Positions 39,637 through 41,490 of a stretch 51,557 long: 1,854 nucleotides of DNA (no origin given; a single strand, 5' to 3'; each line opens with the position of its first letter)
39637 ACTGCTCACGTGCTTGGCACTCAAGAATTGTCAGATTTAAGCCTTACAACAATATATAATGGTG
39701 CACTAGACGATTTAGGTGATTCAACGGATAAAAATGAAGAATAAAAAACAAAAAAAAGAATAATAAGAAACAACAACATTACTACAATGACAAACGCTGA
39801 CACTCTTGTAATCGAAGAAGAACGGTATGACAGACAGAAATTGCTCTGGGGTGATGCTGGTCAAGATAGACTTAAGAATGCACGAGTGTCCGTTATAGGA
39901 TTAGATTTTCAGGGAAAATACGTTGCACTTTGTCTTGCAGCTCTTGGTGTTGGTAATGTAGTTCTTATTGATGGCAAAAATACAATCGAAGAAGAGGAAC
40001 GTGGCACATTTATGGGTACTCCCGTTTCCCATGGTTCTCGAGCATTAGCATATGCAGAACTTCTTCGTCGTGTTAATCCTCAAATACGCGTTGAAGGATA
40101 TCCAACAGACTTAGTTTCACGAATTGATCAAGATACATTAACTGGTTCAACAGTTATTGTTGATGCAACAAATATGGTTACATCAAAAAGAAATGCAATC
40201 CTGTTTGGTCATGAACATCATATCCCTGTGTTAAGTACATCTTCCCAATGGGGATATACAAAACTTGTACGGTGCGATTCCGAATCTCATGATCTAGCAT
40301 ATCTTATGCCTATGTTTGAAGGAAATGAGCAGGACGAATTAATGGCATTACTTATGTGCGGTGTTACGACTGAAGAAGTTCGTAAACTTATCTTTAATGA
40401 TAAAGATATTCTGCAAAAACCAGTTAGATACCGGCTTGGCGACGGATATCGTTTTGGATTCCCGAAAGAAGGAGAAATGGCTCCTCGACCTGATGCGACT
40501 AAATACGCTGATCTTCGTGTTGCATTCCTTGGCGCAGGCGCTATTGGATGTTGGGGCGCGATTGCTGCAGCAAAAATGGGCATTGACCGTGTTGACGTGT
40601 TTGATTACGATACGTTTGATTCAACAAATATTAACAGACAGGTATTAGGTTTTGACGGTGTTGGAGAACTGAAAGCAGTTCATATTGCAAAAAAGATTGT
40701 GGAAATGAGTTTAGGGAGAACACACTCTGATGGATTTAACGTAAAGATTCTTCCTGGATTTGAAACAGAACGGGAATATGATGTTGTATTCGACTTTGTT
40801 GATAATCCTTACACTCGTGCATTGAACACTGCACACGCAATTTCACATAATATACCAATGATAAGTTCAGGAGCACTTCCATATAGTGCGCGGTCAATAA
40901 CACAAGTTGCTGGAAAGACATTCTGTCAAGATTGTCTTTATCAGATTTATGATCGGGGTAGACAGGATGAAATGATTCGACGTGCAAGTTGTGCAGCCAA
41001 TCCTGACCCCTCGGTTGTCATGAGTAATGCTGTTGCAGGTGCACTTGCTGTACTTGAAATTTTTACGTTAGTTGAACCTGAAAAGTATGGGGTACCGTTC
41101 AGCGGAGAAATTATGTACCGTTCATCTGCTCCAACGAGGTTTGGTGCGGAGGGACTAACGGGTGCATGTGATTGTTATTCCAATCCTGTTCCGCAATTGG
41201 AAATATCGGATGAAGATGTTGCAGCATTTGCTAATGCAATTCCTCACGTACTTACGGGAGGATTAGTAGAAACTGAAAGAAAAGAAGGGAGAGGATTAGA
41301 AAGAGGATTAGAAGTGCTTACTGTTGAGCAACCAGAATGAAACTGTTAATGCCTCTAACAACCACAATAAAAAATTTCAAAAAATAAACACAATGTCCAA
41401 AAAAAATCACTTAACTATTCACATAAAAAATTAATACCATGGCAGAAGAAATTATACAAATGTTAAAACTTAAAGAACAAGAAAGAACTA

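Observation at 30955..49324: Eleven same-strand genes (~18.4 kb) joining a candidate Ubl-E2-JAB-E1 core to a cysteine desulfurase, a radical SAM enzyme, HD and IMPase-like hydrolases and giant ORFans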

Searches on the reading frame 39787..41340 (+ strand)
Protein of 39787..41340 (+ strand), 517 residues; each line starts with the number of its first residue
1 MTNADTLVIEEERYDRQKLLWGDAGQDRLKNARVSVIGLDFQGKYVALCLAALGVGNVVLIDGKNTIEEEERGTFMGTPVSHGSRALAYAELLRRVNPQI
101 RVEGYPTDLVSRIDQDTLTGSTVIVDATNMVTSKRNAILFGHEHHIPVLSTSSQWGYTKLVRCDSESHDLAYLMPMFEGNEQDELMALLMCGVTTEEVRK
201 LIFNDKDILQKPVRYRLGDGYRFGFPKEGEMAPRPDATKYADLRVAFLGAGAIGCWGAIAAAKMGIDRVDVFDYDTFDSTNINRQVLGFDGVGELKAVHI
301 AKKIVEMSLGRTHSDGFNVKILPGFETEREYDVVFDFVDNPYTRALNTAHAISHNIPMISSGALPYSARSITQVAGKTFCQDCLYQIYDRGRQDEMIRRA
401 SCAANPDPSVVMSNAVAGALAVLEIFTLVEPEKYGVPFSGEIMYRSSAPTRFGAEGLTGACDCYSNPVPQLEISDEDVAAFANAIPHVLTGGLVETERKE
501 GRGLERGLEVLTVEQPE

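Call 3: search_protein_families(library=pfam, proteins=[window:39787-41340:+], max_evalue=0.1)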
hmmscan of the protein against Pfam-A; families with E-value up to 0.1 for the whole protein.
window:39787-41340:+ (517 aa): 1 family
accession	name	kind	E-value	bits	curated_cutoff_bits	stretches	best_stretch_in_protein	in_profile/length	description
PF00899.27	ThiF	-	2.1e-42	145.4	28.1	2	238-429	16-202/238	ThiF family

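Call 4: search_protein_families(library=padloc, proteins=[window:39787-41340:+], max_evalue=0.1)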
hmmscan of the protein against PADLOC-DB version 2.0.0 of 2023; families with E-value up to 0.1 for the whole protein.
window:39787-41340:+ (517 aa): 32 families (the best 25 are shown)
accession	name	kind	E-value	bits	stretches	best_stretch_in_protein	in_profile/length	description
PDLC00836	E1-E2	-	7.7e-22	75.6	2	234-304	333-403/602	E1-E2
PDLC00856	E1-E2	-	5.2e-20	69.4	2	239-361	319-445/573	E1-E2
PDLC00837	E1-E2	-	2.2e-18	64.4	2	229-403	311-496/593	E1-E2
PDLC00847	E1-E2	-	4.3e-16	56.4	2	235-308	279-352/523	E1-E2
PDLC00832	E1-E2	-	1e-14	51.7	2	237-305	333-401/588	E1-E2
PDLC00840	E1-E2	-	1.2e-14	52.2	2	243-304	214-275/458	E1-E2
PDLC00851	E1-E2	-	1.3e-14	51.9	2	238-305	236-303/491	E1-E2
PDLC00829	E1-E2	-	2.5e-14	51.3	2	242-320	171-248/426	E1-E2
PDLC00848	E1-E2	-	2.6e-13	47.1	2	241-336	373-471/607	E1-E2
PDLC00842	E1-E2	-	2.9e-13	47.4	2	240-304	303-370/549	E1-E2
PDLC00828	E1-E2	-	5.5e-13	46.9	2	239-303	172-236/431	E1-E2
PDLC00843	E1-E2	-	7e-13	45.9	2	238-303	314-379/575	E1-E2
PDLC00855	E1-E2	-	3.3e-12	44.2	2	236-307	296-367/579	E1-E2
PDLC00850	E1-E2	-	3.6e-12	43.5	2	241-306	313-378/566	E1-E2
PDLC00854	E1-E2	-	6.6e-12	43.1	2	241-306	360-429/605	E1-E2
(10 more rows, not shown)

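Call 6: search_protein_families(library=ncbifam, proteins=[window:39787-41340:+], max_evalue=0.1)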
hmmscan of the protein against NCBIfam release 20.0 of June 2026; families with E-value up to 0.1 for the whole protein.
window:39787-41340:+ (517 aa): 25 families
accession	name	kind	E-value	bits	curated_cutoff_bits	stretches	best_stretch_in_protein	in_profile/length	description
TIGR02356.1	adenyl_thiF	equivalog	2.2e-29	102.3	275.25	2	239-421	18-201/203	thiazole biosynthesis adenylyltransferase ThiF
NF004281.0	PRK05690.1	subfamily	3.1e-24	85.6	266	2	10-152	9-154/250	molybdopterin-synthase adenylyltransferase MoeB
NF006204.0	PRK08328.1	equivalog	5.4e-23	81.8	339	2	10-152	6-150/231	hypothetical protein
NF006444.0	PRK08762.1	equivalog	2.3e-21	75.9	449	2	239-396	144-303/387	molybdopterin-synthase adenylyltransferase MoeB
NF006395.0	PRK08644.1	equivalog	2e-20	73.4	159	2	239-355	27-146/215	sulfur carrier protein ThiS adenylyltransferase ThiF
TIGR02355.1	moeB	equivalog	4.7e-20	72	376.55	2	242-391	24-176/240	molybdopterin-synthase adenylyltransferase MoeB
NF011696.0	PRK15116.1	equivalog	3.7e-18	66.2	304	2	218-363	6-154/268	tRNA cyclic N6-threonylcarbamoyladenosine(37) synthase TcdA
NF004111.0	PRK05600.1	equivalog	5.3e-18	65.3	437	2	10-131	18-142/371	ThiF family adenylyltransferase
NF009123.0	PRK12475.1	subfamily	5.9e-18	65.2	510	2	239-386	21-172/338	MoeB/ThiF family adenylyltransferase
NF047750.1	SAMPActivE1UbaA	equivalog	1.2e-17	64.2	450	2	239-386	29-177/270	SAMP-activating enzyme E1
TIGR02354.1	thiF_fam2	equivalog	9.9e-17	61.5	152.2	2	241-346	20-126/200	thiamine biosynthesis protein ThiF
NF005646.0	PRK07411.1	equivalog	1.3e-16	60.8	633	2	245-360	41-158/390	molybdopterin-synthase adenylyltransferase MoeB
NF005902.0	PRK07878.1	equivalog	3.8e-16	59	647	2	5-131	13-143/392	adenylyltransferase/sulfurtransferase MoeZ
NF006077.0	PRK08223.1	equivalog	5.8e-16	58.3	266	2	239-289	25-75/296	hypothetical protein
NF058523.1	6A-MBL_cap2_3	equivalog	1.6e-08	33.5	320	1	241-321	297-375/665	anti-phage 6A-MBL system cap2_3 protein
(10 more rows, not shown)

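Call 7: find_encoding_contigs(protein=window:39787-41340:+, flank=10000, max_places=10)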
Protein window:39787-41340:+ (517 aa): 5 contigs read that carry it; 1 place shown.
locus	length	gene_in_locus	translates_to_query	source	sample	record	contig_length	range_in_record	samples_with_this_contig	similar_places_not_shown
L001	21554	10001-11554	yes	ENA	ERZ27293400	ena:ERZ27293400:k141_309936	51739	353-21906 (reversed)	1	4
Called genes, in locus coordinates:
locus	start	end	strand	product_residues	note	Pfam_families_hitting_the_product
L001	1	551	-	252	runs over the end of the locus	PF03372:Exo_endo_phos, PF14529:Exo_endo_phos_2 (faint)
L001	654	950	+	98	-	-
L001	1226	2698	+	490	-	PF00266:Aminotran_5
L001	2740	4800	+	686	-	-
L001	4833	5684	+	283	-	-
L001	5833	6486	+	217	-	-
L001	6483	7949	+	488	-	-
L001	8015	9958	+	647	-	-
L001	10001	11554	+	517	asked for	PF00899:ThiF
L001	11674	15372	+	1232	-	-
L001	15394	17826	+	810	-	PF04055:Radical_SAM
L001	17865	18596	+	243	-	-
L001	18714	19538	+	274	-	PF00459:Inositol_P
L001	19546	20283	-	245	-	-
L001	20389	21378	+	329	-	-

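Call 20: find_related_loci(query=A4, collection=genome_contigs, flank=10000)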
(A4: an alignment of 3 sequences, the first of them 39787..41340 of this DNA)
Query A4 (517 aa) in genome_contigs; peptide patterns used: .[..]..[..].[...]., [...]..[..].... (x = any residue, [..] = any of these).
192 stretches matched a pattern; 2 encode a relative of the query (tblastn E <= 1e-3); 2 distinct loci.
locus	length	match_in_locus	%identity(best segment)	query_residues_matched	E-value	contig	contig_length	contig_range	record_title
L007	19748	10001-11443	59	7-490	0e+0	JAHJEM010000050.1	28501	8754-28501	MAG: Nanoarchaeota archaeon isolate Modern_marine_glass_biofilm.mb.128 Modern_marine_gla.mb.128_k141_425704, whole genom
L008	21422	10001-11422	63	7-483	0e+0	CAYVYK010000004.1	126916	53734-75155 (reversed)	MAG TPA_asm: uncultured Methanosarcinales archaeon isolate binchicken_co115_67 genome assembly, contig: NODE_241_length_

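Call 21: find_related_loci(query=A4, collection=metagenome_contigs, flank=10000)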
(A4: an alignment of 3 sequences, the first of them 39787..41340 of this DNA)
Query A4 (517 aa) in metagenome_contigs; peptide patterns used: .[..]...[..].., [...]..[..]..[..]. (x = any residue, [..] = any of these).
173 stretches matched a pattern; 6 encode a relative of the query (tblastn E <= 1e-3); 6 distinct loci.
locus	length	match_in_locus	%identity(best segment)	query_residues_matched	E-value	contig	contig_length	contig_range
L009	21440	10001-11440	64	10-491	0e+0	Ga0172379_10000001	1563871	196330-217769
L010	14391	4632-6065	61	3-482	0e+0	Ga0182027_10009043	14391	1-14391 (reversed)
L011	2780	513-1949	59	8-489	0e+0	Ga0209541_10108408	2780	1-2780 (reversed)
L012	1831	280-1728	56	5-489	0e+0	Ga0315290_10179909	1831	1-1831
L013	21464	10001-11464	56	7-502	0e+0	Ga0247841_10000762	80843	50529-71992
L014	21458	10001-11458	57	1-489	0e+0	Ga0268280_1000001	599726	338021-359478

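Call 39: search_protein_families(library=pfam, proteins=[L008:14674-16026:+, L008:16184-17005:+, L008:17407-18069:+, L010:11741-12520:+, L010:12612-13988:+, L013:16543-17310:+, L013:17391-18770:+, L014:14545-15921:+, L009:19565-20773:-], max_evalue=0.01)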
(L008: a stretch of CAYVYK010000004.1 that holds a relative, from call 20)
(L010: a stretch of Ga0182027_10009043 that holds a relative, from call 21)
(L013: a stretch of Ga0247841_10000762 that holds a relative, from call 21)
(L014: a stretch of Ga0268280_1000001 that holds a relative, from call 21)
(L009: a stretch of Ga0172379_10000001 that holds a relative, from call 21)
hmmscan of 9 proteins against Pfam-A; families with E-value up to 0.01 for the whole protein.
L008:14674-16026:+ (450 aa): 2 families
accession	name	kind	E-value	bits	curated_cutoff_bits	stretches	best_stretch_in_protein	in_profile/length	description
PF02310.24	B12-binding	-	4.5e-08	33.4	32.1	1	21-129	11-120/121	B12 binding domain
PF04055.27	Radical_SAM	-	3.7e-07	30.9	29.5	1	176-333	4-158/166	Radical SAM superfamily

L008:16184-17005:+ (273 aa): 0 families

L008:17407-18069:+ (220 aa): 4 families
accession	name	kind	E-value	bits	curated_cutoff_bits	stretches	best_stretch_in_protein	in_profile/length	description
PF00270.35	DEAD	-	5e-32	111.4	26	1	25-186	1-165/167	DEAD/DEAH box helicase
PF04851.21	ResIII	-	4.8e-12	46.5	22.5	1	22-182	2-162/164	Type III restriction enzyme, res subunit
PF22527.2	DEXQc_Suv3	-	1.4e-10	41.4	27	1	37-199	11-152/154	DEXQ-box helicase domain of Suv3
PF13401.12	AAA_22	-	0.0077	17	27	0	39-167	5-109/130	AAA domain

L010:11741-12520:+ (259 aa): 4 families
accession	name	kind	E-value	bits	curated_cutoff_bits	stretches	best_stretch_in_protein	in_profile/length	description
PF01738.24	DLH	-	4e-05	23.7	21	1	105-235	67-199/217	Dienelactone hydrolase family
PF12697.13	Abhydrolase_6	-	0.0003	22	26.3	0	81-166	19-93/217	Alpha/beta hydrolase family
PF20408.4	Abhydrolase_11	-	0.00074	19.7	27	1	106-228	48-171/193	Alpha/beta hydrolase domain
PF00561.26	Abhydrolase_1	-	0.0034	17.5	25.8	0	133-170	67-103/245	alpha/beta hydrolase fold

L010:12612-13988:+ (458 aa): 2 families
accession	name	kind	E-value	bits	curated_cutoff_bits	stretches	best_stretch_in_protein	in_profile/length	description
PF04055.27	Radical_SAM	-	5.1e-06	27.2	29.5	1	176-289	3-117/166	Radical SAM superfamily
PF02310.24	B12-binding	-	6.1e-05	23.3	32.1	1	20-130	9-120/121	B12 binding domain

L013:16543-17310:+ (255 aa): 0 families

L013:17391-18770:+ (459 aa): 2 families
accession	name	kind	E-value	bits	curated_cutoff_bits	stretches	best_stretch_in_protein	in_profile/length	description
PF02310.24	B12-binding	-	4.2e-06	27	32.1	1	23-132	11-120/121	B12 binding domain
PF04055.27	Radical_SAM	-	0.00034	21.2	29.5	1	179-336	4-156/166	Radical SAM superfamily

L014:14545-15921:+ (458 aa): 2 families
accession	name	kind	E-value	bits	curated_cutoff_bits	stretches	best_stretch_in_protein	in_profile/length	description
PF04055.27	Radical_SAM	-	8.5e-08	33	29.5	1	176-342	3-163/166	Radical SAM superfamily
PF02310.24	B12-binding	-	2.5e-07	31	32.1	1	20-130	9-120/121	B12 binding domain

L009:19565-20773:- (402 aa): 1 family
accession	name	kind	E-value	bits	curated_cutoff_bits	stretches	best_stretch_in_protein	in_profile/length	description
PF04055.27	Radical_SAM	-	8.1e-13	49.3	29.5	1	122-238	46-158/166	Radical SAM superfamily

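Call 54: search_solved_structures(query=window:39787-41340:+, max_evalue=0.00001, show_alignments=2)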
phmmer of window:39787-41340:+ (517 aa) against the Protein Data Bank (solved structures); distinct sequences matched with E-value up to 0.00001: 34.
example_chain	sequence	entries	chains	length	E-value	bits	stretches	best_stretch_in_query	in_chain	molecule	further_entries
1jw9_B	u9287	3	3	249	1.1e-13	54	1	241-446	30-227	MOLYBDOPTERIN BIOSYNTHESIS MOEB PROTEIN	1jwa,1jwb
6yub_B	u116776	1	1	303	1.5e-11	46.9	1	241-370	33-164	Adenylyltransferase and sulfurtransferase uba4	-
3kyd_B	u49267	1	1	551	3.5e-10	42.3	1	233-384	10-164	SUMO-activating enzyme subunit 2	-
9dqb_B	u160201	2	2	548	3.5e-10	42.3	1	233-384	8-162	SUMO-activating enzyme subunit 2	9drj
4yed_A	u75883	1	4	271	4e-10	42.2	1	224-363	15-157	tRNA threonylcarbamoyladenosine dehydratase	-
1y8q_B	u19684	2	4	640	4e-10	42.2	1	233-385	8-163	Ubiquitin-like 2 activating enzyme E1B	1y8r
6cwy_D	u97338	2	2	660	4.6e-10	41.9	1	233-384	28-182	SUMO-activating enzyme subunit 2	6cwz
3kyc_B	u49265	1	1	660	4.6e-10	41.9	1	233-384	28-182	SUMO-activating enzyme subunit 2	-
6xog_B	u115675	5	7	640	5e-10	41.8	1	233-384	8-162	SUMO-activating enzyme subunit 2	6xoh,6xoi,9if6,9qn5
1tt5_A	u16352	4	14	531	1e-09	40.8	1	8-160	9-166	amyloid protein-binding protein 1 | NEDD8-activating enzyme E1 regulatory subunit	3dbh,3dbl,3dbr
1r4m_A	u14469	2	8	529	1e-09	40.8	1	8-160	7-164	amyloid beta precursor protein-binding protein 1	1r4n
2nvu_A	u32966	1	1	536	1e-09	40.8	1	8-160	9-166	NEDD8-activating enzyme E1 regulatory subunit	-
1yov_A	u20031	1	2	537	1e-09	40.8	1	8-160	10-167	Amyloid protein-binding protein 1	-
3gzn_A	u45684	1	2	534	1.1e-09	40.8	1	8-160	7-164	NEDD8-activating enzyme E1 regulatory subunit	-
4d7a_A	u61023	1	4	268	4.6e-09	38.7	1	230-363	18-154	TRNA THREONYLCARBAMOYLADENOSINE DEHYDRATASE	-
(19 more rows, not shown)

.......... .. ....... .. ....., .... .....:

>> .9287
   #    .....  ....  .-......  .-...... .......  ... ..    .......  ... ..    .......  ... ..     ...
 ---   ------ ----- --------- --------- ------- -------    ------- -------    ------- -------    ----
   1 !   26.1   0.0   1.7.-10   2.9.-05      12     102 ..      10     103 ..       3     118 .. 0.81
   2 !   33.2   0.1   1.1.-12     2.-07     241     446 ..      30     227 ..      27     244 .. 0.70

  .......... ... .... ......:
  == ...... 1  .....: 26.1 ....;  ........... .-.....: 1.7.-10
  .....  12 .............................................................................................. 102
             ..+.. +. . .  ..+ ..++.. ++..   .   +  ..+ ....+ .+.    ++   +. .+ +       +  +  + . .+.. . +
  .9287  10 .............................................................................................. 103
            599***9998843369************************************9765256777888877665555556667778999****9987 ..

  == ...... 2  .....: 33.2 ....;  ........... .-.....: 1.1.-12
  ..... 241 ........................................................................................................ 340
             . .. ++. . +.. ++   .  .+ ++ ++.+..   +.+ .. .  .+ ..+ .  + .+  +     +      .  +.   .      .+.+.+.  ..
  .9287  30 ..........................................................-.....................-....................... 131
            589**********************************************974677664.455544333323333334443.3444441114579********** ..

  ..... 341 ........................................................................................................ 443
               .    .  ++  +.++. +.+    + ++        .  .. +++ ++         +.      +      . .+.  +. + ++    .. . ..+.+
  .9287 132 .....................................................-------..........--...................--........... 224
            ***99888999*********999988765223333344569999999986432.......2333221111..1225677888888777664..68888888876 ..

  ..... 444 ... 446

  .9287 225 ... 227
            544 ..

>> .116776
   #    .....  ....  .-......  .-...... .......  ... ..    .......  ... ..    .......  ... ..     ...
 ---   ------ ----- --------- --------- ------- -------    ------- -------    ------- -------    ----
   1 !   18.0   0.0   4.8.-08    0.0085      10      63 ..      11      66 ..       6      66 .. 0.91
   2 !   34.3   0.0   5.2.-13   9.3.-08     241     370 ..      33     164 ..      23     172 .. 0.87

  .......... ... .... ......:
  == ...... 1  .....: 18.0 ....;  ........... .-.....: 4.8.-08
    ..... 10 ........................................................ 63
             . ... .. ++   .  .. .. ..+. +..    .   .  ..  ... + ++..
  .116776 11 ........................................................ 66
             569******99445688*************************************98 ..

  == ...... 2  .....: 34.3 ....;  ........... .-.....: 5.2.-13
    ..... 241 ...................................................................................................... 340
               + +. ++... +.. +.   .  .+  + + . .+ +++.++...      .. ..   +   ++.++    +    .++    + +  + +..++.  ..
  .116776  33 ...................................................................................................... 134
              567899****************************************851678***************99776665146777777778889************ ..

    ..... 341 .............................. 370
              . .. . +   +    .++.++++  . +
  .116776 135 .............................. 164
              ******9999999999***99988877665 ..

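Call 71: find_related_loci(query=A4, collection=viral_contigs, flank=10000)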
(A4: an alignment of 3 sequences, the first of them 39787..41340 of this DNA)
Query A4 (517 aa) in viral_contigs; peptide patterns used: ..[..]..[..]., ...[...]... (x = any residue, [..] = any of these).
141 stretches matched a pattern, but none encodes a relative of the query by tblastn (E <= 1e-3).

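Call 91: search_solved_structures(query=A4, max_evalue=0.001, show_alignments=0)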
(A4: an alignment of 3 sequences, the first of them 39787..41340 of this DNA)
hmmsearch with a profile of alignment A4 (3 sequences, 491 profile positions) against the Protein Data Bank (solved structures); distinct sequences matched with E-value up to 0.001: 65 (the best 60 are shown).
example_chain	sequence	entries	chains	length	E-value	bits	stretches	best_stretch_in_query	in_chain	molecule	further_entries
6yuc_D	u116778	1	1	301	3.5e-16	62.5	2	242-370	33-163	Adenylyltransferase and sulfurtransferase uba4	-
6z6s_DDD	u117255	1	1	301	3.5e-16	62.5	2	242-370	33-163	Adenylyltransferase and sulfurtransferase uba4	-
6yub_B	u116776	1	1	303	1.6e-15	60.3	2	244-370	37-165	Adenylyltransferase and sulfurtransferase uba4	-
6yub_A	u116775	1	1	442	2.6e-15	59.6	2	243-370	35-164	Adenylyltransferase and sulfurtransferase uba4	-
4yed_A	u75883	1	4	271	3.8e-12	49.2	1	218-361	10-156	tRNA threonylcarbamoyladenosine dehydratase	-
4d7a_A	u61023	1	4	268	4e-12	49.1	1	218-307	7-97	TRNA THREONYLCARBAMOYLADENOSINE DEHYDRATASE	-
4rdh_A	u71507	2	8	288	4.3e-12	49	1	217-361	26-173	tRNA threonylcarbamoyladenosine dehydratase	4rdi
4d79_A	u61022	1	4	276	4.4e-12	48.9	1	218-307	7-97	TRNA THREONYLCARBAMOYLADENOSINE DEHYDRATASE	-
1tt5_A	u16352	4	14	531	5.2e-12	48.7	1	4-159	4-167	amyloid protein-binding protein 1 | NEDD8-activating enzyme E1 regulatory subunit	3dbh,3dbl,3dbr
1yov_A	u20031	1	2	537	5.3e-12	48.7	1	4-159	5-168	Amyloid protein-binding protein 1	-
2nvu_A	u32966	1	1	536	5.3e-12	48.7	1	4-159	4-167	NEDD8-activating enzyme E1 regulatory subunit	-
1r4m_A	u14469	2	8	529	6.7e-12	48.3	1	5-159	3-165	amyloid beta precursor protein-binding protein 1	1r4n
3gzn_A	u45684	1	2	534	6.9e-12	48.3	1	5-159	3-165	NEDD8-activating enzyme E1 regulatory subunit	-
3kyd_B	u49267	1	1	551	5.9e-11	45.2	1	230-382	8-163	SUMO-activating enzyme subunit 2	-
9dqb_B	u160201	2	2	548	6.3e-11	45.1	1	231-382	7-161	SUMO-activating enzyme subunit 2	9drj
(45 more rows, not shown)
